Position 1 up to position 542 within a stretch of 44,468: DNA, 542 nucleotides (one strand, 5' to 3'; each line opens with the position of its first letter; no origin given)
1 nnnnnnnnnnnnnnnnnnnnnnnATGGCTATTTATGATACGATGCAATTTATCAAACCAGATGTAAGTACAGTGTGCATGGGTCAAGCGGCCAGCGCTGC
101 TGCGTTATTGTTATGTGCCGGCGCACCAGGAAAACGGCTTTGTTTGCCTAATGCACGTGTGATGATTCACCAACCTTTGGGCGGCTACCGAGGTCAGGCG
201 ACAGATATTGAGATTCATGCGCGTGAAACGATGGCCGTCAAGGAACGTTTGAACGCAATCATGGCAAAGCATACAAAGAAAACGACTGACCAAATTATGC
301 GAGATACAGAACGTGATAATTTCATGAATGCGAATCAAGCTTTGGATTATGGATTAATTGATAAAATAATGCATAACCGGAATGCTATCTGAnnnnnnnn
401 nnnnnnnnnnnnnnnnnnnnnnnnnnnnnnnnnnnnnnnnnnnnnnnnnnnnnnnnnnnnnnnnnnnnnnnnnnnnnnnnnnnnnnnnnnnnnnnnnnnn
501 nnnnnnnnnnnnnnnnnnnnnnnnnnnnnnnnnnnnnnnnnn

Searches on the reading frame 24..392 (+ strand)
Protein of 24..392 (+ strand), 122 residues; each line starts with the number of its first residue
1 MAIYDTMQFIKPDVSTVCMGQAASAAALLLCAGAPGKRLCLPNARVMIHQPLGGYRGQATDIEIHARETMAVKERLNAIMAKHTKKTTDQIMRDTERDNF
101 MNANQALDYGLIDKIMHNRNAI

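Call 87: search_protein_families(library=pfam, proteins=[window:24-392:+], max_evalue=0.01)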
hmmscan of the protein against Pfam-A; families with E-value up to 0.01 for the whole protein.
window:24-392:+ (122 aa): 1 family
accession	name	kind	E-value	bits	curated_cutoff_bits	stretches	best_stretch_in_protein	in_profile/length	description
PF00574.28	CLP_protease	-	2.1e-55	187.9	20.2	1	1-118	64-181/182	Clp protease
